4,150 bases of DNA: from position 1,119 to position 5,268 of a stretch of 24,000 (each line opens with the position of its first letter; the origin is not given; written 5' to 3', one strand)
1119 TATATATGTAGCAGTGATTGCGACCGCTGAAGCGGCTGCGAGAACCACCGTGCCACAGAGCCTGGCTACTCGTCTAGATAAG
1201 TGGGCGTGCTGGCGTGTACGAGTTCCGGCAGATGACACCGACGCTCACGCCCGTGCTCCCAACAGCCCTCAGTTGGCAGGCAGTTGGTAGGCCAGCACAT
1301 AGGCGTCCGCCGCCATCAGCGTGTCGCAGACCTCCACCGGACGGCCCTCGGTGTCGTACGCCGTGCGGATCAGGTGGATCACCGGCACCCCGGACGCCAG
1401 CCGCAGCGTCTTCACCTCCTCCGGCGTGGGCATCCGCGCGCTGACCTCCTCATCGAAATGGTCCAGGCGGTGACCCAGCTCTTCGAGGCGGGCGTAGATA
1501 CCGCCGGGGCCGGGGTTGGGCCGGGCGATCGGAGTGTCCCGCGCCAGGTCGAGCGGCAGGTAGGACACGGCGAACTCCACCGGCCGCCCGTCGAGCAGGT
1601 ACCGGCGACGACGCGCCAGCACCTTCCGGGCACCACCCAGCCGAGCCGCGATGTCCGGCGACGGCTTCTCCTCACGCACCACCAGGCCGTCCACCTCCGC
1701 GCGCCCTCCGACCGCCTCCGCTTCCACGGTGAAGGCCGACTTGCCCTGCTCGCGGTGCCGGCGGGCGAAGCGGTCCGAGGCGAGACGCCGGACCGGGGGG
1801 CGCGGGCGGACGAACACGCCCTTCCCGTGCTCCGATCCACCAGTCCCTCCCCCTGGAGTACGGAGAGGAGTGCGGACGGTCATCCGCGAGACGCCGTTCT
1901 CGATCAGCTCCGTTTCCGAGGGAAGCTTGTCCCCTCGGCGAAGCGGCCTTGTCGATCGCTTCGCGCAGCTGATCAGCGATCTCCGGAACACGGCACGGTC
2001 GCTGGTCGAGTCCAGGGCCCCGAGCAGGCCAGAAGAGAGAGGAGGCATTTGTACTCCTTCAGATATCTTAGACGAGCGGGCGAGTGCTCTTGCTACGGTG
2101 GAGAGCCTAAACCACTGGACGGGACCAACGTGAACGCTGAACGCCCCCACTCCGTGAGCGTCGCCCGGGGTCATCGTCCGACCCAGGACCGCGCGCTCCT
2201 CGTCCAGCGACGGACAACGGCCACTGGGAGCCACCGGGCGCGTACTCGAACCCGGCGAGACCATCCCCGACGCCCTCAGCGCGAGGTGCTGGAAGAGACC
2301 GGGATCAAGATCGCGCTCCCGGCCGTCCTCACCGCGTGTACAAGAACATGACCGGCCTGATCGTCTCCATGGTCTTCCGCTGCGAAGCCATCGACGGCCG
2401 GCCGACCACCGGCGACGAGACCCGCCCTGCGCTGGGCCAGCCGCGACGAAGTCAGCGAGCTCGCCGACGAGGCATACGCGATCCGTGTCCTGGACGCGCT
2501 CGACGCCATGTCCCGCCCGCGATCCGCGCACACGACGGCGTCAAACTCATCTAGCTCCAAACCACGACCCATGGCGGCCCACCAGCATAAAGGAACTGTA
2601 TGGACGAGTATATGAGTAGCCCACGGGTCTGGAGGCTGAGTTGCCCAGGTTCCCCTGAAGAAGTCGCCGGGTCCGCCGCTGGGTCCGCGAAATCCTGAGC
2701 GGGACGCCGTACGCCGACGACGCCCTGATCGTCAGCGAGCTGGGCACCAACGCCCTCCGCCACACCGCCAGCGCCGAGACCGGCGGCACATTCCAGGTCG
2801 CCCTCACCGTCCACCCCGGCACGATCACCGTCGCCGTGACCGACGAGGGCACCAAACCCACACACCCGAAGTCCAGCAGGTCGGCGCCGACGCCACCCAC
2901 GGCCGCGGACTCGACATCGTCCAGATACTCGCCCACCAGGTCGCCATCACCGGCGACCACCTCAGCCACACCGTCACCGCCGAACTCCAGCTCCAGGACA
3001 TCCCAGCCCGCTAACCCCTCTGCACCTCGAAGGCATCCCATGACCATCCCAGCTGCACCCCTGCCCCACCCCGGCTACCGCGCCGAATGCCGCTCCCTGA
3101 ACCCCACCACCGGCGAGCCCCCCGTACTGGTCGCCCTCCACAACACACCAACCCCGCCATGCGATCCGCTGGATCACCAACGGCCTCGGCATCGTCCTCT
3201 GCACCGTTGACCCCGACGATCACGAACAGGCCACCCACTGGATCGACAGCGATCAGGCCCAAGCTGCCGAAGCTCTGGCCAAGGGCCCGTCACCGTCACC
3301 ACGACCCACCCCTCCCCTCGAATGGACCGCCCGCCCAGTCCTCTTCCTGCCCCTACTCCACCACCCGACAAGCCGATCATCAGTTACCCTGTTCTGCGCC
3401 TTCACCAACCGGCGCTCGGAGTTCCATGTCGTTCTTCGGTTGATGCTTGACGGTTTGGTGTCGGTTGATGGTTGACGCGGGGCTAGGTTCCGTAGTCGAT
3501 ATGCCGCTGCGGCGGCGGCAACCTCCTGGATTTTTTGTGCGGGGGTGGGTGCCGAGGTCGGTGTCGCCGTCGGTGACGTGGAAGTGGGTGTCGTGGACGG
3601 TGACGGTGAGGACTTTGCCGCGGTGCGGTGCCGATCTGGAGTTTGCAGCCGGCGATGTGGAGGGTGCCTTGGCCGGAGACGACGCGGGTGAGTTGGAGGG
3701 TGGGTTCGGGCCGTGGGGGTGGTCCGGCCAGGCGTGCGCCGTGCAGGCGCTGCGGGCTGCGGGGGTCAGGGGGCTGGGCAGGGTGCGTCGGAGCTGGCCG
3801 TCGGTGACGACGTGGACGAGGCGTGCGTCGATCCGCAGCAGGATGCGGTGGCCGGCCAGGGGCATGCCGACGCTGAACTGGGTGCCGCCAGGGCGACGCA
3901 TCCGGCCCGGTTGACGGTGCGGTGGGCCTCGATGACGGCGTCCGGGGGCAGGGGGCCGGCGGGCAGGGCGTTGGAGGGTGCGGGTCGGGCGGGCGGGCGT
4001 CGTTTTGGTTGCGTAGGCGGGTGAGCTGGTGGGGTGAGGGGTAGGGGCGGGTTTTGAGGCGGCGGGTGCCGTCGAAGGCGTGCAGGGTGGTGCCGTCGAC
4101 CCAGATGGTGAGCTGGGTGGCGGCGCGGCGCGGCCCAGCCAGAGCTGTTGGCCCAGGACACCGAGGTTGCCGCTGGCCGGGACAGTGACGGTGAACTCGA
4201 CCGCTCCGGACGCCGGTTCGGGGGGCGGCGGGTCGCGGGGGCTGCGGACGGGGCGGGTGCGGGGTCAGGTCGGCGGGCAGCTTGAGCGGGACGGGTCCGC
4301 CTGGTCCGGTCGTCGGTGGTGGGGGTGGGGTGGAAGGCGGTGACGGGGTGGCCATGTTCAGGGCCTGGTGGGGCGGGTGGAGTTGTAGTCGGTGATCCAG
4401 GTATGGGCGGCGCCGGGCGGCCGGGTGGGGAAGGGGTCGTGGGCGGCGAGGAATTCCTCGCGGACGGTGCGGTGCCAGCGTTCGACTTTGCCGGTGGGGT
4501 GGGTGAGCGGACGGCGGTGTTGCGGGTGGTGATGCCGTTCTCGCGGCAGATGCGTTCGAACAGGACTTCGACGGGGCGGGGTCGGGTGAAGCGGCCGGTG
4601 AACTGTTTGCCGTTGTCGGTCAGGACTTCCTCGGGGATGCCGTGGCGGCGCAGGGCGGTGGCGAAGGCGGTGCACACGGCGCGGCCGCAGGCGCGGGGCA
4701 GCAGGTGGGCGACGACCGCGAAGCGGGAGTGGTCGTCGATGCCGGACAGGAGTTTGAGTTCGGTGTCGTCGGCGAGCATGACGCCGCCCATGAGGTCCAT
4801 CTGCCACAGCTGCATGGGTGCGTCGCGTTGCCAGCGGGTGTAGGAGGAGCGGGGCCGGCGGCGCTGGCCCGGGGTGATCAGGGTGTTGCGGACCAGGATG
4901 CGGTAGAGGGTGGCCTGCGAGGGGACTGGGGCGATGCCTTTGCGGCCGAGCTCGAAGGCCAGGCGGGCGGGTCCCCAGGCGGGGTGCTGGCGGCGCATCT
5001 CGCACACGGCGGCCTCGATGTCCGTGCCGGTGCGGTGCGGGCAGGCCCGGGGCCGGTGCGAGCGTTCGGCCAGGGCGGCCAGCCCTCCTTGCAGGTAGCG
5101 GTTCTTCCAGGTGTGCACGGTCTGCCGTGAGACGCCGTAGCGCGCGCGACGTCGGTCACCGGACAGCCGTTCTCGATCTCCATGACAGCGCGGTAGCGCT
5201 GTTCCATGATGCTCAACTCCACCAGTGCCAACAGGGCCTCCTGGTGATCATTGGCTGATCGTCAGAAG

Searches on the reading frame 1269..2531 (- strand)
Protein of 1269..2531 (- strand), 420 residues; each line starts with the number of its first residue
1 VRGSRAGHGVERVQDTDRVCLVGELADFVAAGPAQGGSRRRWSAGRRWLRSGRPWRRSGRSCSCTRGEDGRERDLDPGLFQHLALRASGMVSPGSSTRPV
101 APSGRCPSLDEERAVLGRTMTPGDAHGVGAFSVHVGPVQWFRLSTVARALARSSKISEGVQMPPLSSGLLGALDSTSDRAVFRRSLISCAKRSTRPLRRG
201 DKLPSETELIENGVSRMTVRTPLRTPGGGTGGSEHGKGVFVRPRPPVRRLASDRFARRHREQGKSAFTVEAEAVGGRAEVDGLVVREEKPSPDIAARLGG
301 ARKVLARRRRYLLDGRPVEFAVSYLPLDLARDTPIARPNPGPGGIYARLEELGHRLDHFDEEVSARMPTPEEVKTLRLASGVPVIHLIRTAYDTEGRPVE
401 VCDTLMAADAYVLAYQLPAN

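Call 19: search_protein_families(library=pfam, proteins=[window:1269-2531:-], max_evalue=0.01)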
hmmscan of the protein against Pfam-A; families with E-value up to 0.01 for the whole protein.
window:1269-2531:- (420 aa): 2 families
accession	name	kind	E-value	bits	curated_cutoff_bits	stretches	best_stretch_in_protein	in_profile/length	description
PF07702.18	UTRA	-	2.7e-27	95.7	23.8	1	279-411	7-140/141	UTRA domain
PF00392.27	GntR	-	0.00064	19.8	27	1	196-224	17-46/64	Bacterial regulatory proteins, gntR family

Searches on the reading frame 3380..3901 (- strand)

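Call 19: search_protein_families(library=pfam, proteins=[window:3380-3901:-], max_evalue=0.01)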
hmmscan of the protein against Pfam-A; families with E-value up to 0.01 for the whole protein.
window:3380-3901:- (173 aa): 1 family
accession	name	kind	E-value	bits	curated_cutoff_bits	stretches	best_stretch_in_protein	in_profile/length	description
PF22483.2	Mu-transpos_C_2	-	0.00051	20.2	27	0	93-124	35-66/73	Mu transposase, C-terminal domain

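Call 69: search_protein_families(library=padloc, proteins=[window:3380-3898:-], max_evalue=0.001)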
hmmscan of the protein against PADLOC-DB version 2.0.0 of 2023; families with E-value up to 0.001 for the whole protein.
window:3380-3898:- (172 aa): 0 families

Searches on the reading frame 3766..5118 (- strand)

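Call 19: search_protein_families(library=pfam, proteins=[window:3766-5118:-], max_evalue=0.01)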
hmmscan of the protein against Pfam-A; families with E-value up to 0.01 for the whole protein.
window:3766-5118:- (450 aa): 4 families
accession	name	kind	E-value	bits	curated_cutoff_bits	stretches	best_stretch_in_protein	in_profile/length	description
PF13565.12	HTH_32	-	6.4e-16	59.1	33.7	1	2-75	3-73/73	Homeodomain-like domain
PF00665.32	rve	-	2.8e-14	53.6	32.6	1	99-206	2-102/102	Integrase core domain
PF02631.22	RecX_HTH2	-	0.00041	21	26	0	41-64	12-35/42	RecX, second three-helix domain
PF24764.1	rva_4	-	0.00083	19.6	26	1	100-173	6-76/194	Integrase core domain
